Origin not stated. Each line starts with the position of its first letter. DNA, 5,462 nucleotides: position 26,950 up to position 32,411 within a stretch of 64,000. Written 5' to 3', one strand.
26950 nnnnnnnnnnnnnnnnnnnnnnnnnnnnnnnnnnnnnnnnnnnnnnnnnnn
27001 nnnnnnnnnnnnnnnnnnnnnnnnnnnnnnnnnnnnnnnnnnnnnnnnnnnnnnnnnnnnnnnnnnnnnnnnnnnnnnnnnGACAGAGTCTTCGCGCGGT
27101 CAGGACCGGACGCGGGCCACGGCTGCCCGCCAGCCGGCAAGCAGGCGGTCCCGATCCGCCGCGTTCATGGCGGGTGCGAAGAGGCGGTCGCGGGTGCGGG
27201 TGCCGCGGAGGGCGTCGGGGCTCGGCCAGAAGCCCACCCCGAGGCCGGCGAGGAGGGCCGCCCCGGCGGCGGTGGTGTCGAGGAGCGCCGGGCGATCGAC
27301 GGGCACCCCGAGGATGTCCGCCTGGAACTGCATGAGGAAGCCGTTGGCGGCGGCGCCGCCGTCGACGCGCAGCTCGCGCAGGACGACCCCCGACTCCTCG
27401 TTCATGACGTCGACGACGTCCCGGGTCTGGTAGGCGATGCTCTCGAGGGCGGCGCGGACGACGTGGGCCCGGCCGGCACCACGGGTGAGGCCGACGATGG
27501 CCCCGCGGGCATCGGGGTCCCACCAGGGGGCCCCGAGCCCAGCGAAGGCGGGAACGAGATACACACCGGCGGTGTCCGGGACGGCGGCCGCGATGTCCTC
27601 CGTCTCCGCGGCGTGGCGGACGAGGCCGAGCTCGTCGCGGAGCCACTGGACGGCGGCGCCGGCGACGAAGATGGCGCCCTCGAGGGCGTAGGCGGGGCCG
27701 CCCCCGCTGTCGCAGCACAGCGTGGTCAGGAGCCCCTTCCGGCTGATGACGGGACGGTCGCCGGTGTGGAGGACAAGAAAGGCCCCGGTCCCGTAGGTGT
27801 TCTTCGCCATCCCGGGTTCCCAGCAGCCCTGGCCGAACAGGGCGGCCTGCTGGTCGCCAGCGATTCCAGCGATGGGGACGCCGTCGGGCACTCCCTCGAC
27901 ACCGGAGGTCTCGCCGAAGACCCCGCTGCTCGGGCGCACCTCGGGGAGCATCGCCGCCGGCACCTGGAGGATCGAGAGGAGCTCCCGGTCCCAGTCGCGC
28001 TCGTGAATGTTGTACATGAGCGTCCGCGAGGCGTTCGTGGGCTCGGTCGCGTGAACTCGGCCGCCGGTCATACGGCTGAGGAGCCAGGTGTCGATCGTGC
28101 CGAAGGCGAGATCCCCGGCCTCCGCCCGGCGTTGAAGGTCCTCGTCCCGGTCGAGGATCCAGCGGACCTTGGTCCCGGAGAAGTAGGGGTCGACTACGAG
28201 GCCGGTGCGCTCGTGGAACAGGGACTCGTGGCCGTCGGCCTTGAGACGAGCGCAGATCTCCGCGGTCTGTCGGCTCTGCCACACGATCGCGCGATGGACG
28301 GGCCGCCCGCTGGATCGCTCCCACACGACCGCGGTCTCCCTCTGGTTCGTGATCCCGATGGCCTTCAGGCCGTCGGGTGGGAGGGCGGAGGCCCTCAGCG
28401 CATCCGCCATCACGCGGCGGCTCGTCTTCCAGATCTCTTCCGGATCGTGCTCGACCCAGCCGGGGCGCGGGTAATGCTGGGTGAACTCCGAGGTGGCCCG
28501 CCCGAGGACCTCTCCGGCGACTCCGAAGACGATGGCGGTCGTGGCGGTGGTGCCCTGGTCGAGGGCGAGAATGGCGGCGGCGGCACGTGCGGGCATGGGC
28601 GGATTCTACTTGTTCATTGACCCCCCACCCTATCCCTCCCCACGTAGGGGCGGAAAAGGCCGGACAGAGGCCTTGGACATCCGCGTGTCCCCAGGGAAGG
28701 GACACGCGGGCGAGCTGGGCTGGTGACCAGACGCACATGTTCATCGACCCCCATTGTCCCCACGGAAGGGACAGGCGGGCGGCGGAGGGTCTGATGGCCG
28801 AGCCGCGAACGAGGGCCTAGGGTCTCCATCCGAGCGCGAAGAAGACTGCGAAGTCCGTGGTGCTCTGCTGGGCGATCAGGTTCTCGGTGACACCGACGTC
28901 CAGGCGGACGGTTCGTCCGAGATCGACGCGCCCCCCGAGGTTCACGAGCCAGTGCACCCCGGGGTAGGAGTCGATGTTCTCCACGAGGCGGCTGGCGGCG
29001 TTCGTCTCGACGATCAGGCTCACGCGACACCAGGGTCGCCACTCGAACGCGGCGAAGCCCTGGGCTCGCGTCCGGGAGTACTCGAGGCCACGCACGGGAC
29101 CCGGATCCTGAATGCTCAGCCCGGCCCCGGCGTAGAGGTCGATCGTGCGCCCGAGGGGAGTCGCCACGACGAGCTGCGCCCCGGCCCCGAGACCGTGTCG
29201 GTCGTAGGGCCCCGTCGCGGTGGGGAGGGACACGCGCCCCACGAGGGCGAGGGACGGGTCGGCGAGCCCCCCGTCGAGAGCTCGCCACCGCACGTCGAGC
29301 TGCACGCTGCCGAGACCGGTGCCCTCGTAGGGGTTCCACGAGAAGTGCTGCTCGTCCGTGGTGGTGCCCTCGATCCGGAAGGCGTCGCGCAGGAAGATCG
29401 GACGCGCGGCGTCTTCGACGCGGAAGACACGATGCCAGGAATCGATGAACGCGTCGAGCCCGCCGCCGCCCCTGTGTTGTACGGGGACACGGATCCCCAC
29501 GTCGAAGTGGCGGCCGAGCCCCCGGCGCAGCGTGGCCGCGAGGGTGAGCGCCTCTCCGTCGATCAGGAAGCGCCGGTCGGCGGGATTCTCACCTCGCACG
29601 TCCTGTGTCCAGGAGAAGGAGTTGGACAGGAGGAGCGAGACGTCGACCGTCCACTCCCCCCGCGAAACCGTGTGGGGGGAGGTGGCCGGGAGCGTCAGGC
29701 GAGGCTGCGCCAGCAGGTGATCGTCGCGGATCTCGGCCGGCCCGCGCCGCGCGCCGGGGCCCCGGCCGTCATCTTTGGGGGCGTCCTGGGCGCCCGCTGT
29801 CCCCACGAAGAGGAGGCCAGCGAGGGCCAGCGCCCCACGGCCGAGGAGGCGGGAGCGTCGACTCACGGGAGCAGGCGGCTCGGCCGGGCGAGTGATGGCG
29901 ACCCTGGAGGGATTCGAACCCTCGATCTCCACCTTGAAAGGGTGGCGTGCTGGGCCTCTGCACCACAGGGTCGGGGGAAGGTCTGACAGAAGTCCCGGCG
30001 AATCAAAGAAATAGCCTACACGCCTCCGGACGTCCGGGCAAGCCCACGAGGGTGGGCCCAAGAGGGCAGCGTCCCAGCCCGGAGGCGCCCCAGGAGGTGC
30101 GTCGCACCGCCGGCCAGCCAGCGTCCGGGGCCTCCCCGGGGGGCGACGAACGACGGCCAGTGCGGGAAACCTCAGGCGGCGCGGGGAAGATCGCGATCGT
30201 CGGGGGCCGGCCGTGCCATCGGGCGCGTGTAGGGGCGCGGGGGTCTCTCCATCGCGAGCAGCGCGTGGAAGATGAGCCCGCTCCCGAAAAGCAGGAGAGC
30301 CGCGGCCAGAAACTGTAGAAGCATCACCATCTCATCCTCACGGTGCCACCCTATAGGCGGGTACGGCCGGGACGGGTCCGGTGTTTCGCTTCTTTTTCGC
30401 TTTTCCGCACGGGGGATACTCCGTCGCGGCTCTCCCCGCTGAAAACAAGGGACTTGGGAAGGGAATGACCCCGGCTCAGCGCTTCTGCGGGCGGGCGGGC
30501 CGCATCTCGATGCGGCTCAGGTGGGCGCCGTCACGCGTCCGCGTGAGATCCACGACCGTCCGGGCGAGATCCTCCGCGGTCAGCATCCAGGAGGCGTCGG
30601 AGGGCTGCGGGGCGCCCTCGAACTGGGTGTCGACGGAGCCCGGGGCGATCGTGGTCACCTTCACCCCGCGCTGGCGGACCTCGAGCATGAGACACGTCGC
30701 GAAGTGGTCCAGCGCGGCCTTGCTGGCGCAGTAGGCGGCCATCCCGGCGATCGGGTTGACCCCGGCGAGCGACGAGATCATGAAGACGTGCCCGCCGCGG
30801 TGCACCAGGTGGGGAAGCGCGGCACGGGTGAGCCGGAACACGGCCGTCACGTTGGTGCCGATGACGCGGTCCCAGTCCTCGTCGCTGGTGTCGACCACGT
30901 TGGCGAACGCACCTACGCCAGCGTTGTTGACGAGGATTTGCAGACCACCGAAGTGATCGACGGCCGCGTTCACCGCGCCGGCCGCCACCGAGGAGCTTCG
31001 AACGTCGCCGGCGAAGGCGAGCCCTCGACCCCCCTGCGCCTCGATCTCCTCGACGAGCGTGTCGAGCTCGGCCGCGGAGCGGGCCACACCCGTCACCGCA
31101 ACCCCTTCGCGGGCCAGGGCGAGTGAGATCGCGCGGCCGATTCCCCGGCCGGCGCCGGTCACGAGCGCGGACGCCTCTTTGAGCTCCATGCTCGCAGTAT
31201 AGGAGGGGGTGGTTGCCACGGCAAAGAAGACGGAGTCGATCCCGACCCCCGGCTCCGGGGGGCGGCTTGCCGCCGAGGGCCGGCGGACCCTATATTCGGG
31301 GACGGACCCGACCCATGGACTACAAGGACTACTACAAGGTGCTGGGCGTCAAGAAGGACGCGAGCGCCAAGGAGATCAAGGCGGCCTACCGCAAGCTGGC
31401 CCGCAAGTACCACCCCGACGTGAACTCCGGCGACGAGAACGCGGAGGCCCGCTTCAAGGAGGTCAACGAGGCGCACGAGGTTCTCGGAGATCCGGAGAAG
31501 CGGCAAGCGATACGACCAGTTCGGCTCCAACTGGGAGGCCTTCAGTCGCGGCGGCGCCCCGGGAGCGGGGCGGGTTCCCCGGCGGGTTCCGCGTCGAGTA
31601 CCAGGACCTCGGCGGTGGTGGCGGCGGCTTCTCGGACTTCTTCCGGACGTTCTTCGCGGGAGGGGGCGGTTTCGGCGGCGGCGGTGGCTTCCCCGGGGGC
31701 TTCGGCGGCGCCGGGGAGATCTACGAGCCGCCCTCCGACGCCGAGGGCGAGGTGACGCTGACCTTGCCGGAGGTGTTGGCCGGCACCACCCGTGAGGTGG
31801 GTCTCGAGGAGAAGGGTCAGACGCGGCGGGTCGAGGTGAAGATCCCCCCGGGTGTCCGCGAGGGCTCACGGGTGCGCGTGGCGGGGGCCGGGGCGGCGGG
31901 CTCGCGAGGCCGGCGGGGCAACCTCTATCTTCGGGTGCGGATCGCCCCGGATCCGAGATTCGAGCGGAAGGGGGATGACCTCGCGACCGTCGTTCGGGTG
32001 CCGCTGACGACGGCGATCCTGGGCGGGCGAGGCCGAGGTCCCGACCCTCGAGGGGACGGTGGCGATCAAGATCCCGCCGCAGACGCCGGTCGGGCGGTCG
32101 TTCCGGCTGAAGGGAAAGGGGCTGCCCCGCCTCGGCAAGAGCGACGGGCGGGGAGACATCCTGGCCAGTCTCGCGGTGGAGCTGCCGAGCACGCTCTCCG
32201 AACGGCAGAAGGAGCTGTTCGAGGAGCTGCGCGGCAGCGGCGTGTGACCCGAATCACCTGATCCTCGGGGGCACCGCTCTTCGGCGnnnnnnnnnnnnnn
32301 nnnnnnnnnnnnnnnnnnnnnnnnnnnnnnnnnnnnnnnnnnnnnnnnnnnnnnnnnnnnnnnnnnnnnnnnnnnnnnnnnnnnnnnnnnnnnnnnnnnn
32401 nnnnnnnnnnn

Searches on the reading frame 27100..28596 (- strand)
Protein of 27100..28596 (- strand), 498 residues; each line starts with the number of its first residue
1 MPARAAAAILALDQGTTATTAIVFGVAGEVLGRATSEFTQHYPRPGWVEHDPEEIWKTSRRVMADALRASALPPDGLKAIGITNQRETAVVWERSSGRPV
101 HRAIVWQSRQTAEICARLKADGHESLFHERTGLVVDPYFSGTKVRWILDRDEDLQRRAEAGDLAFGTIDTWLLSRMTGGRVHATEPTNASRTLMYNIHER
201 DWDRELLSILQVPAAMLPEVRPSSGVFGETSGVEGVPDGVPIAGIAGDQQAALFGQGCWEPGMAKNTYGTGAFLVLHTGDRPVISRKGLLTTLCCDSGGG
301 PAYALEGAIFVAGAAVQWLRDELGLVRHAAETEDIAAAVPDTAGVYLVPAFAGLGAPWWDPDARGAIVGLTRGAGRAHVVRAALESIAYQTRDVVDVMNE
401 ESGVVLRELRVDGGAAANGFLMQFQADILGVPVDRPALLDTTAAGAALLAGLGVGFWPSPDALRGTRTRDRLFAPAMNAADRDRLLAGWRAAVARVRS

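Call 25: search_protein_families(library=pfam, proteins=[window:27100-28596:-], max_evalue=0.001)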
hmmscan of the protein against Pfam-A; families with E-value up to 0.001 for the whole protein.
window:27100-28596:- (498 aa): 2 families
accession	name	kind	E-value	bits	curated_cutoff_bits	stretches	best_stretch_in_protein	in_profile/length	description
PF00370.27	FGGY_N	-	9.4e-74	248.5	28.8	1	9-255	2-245/245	FGGY family of carbohydrate kinases, N-terminal domain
PF02782.22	FGGY_C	-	5.5e-46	157.3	27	1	265-452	2-196/198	FGGY family of carbohydrate kinases, C-terminal domain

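Call 47: find_homologous_proteins(query=window:27100-28596:-, max_evalue=1e-100)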
Query window:27100-28596:- (498 aa): 8000 proteins with E <= 1e-100 among 8000 candidates; the best 120 are listed.
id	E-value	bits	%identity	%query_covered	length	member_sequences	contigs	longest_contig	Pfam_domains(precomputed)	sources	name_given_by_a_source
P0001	0.0e+0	1115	100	100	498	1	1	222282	PF00370.28,PF02782.23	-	-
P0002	0.0e+0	1063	96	100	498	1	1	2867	PF00370.28,PF02782.23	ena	-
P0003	0.0e+0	1061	95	100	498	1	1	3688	PF00370.28,PF02782.23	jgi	-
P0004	2.1e-290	981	88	100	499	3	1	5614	PF00370.28,PF02782.23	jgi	jgi:glycerol kinase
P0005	3.9e-286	967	86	99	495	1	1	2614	PF00370.28,PF02782.23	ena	-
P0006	3.1e-283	958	86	100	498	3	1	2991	PF00370.28,PF02782.23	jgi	jgi:glycerol kinase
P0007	1.7e-282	955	86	100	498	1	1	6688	PF00370.28,PF02782.23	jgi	jgi:glycerol kinase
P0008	3.9e-278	941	85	100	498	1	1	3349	PF00370.28,PF02782.23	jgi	jgi:glycerol kinase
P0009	5.1e-278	941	85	99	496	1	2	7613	PF00370.28,PF02782.23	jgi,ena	jgi:glycerol kinase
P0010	1.1e-277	939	84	99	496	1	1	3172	PF00370.28,PF02782.23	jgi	jgi:glycerol kinase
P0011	1.8e-277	939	84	100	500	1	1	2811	PF00370.28,PF02782.23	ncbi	-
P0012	6.1e-277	937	83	98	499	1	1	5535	PF00370.28,PF02782.23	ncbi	-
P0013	7.4e-277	937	84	100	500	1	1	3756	PF00370.28,PF02782.23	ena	-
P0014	8.4e-277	937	84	100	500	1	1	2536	PF00370.28,PF02782.23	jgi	-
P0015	2.0e-276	935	83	100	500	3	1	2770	PF00370.28,PF02782.23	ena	-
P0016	9.9e-276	933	85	99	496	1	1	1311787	PF00370.28,PF02782.23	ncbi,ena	-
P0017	2.1e-275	932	83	98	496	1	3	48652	PF00370.28,PF02782.23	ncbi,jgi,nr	ncbi:MAG: glycerol kinase GlpK [Acidobacteria bacterium]|jgi:glycerol kinase|nr:glycerol kinase GlpK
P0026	1.3e-266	903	83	96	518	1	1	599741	PF00370.28,PF02782.23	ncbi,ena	-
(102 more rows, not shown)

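Call 48: find_encoding_contigs(protein=P0016, flank=4000, max_places=1)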
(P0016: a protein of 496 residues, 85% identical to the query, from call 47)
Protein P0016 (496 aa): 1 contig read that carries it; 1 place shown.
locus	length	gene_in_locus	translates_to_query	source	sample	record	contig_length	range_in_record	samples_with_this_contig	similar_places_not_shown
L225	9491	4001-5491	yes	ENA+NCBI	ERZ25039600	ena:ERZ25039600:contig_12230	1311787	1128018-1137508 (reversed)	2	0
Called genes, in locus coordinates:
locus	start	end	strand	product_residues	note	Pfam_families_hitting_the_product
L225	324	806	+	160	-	-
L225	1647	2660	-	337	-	PF00795:CN_hydrolase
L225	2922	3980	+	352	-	PF11383:DUF3187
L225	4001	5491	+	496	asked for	PF00370:FGGY_N, PF02782:FGGY_C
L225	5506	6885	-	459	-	PF00291:PALP, PF00571:CBS (weak)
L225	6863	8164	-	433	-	PF01207:Dus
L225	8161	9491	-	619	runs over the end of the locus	PF00664:ABC_membrane, PF00005:ABC_tran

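Call 49: find_encoding_contigs(protein=P0026, flank=4000, max_places=1)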
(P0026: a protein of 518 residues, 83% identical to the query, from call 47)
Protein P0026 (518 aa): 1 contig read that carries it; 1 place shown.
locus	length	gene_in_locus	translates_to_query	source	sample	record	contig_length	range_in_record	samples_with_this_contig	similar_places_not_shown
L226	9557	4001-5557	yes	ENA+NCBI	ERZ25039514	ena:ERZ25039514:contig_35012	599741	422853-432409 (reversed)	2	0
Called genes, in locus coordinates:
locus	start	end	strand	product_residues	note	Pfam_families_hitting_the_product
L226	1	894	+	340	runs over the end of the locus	PF00034:Cytochrom_C, PF13442:Cytochrome_CBB3 (faint)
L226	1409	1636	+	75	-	-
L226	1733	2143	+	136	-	-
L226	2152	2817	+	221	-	PF13386:DsbD_2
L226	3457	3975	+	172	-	PF11383:DUF3187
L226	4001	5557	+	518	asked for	PF00370:FGGY_N, PF02782:FGGY_C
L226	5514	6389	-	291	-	PF00291:PALP, PF00571:CBS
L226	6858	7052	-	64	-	-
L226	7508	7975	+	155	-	PF00069:Pkinase, PF07714:PK_Tyr_Ser-Thr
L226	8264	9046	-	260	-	PF01207:Dus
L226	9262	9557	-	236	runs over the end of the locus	PF00005:ABC_tran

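Call 50: find_encoding_contigs(protein=P0017, flank=4000, max_places=1)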
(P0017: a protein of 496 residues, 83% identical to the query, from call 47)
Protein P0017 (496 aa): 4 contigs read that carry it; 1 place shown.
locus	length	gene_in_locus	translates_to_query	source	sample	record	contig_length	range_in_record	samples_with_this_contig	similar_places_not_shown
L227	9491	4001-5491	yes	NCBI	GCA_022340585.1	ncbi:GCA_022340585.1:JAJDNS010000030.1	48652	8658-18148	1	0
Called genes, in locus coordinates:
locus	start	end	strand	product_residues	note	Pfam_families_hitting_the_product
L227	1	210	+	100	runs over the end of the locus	PF13545:HTH_Crp_2 (weak)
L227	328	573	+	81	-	PF08281:Sigma70_r4_2, PF04545:Sigma70_r4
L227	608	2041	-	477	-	PF04015:DUF362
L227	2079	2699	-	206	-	PF00702:Hydrolase, PF13419:HAD_2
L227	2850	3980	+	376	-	PF11383:DUF3187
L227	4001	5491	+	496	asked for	PF00370:FGGY_N, PF02782:FGGY_C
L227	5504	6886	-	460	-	PF00291:PALP, PF00571:CBS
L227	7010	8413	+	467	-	PF00128:Alpha-amylase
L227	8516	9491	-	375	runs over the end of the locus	PF01207:Dus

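Call 51: find_encoding_contigs(protein=P0004, flank=4000, max_places=1)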
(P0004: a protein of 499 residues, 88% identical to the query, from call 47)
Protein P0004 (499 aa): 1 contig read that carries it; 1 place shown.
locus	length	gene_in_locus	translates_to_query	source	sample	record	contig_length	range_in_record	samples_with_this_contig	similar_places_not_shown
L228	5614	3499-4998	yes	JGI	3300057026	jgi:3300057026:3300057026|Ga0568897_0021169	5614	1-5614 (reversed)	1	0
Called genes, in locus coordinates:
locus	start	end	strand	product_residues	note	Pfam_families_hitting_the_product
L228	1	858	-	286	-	?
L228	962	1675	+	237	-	PF00106:adh_short, PF08659:KR, PF13561:adh_short_C2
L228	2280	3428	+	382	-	PF11383:DUF3187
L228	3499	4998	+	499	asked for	PF00370:FGGY_N, PF02782:FGGY_C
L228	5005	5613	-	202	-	?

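Call 64: find_encoding_contigs(protein=P0003, flank=2500, max_places=1)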
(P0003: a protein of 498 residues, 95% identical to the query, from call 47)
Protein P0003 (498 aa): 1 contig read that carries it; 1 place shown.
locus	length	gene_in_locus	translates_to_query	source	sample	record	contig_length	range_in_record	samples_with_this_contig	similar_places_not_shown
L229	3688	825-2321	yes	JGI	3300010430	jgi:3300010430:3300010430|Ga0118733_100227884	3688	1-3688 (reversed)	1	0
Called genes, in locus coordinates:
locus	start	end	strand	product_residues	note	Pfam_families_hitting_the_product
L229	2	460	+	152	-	?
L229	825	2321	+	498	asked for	PF00370:FGGY_N, PF02782:FGGY_C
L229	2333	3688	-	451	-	?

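Call 65: find_encoding_contigs(protein=P0002, flank=2500, max_places=1)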
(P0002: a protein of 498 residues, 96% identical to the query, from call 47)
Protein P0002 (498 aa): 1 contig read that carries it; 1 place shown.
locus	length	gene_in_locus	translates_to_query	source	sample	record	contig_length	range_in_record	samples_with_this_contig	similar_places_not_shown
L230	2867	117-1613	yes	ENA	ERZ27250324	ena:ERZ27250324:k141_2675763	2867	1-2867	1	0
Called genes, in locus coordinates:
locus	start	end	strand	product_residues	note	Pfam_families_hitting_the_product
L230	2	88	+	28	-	?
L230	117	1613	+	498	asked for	PF00370:FGGY_N, PF02782:FGGY_C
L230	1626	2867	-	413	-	?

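Call 66: find_encoding_contigs(protein=P0007, flank=4000, max_places=1)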
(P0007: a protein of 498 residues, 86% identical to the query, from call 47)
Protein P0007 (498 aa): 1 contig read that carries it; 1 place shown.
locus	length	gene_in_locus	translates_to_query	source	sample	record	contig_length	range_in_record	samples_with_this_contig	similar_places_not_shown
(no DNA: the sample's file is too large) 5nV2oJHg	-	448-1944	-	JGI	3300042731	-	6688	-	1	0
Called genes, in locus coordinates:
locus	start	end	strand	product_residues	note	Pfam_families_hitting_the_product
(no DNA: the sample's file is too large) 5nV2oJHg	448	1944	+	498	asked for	PF00370:FGGY_N, PF02782:FGGY_C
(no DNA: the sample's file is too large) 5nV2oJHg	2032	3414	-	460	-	PF00291:PALP, PF00571:CBS (weak)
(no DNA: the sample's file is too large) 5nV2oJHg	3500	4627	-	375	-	PF01207:Dus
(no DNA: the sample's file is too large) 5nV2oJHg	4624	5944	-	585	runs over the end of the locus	PF00664:ABC_membrane, PF00005:ABC_tran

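Call 87: find_encoding_contigs(protein=P0001, flank=200, max_places=2)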
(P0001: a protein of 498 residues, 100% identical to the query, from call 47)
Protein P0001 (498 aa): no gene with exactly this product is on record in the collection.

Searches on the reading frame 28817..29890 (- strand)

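Call 25: search_protein_families(library=pfam, proteins=[window:28817-29890:-], max_evalue=0.001)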
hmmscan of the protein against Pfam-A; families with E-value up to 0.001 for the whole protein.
window:28817-29890:- (357 aa): 1 family
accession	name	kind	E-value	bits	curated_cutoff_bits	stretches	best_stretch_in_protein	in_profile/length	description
PF11383.14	DUF3187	-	2.6e-26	93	24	1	50-353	24-316/320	Protein of unknown function (DUF3187)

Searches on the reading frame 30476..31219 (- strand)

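Call 26: search_protein_families(library=pfam, proteins=[window:30476-31219:-], max_evalue=0.001)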
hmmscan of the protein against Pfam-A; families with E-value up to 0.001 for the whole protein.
window:30476-31219:- (247 aa): 3 families
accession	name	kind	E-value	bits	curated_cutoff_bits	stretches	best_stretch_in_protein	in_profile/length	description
PF00106.31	adh_short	-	3.5e-55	187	26.6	1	18-201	3-187/195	short chain dehydrogenase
PF13561.12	adh_short_C2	-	2.9e-38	132.2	27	1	22-202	1-182/236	Enoyl-(Acyl carrier protein) reductase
PF08659.16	KR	-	2e-15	57.6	22.6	1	17-195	2-177/180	KR domain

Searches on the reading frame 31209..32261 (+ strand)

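Call 26: search_protein_families(library=pfam, proteins=[window:31209-32261:+], max_evalue=0.001)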
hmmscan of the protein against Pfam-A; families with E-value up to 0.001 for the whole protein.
window:31209-32261:+ (350 aa): 1 family
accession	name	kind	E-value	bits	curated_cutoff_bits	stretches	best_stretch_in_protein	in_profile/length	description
PF01556.23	DnaJ_C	-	6.3e-23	81.9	26.6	1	181-274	4-101/152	DnaJ C terminal domain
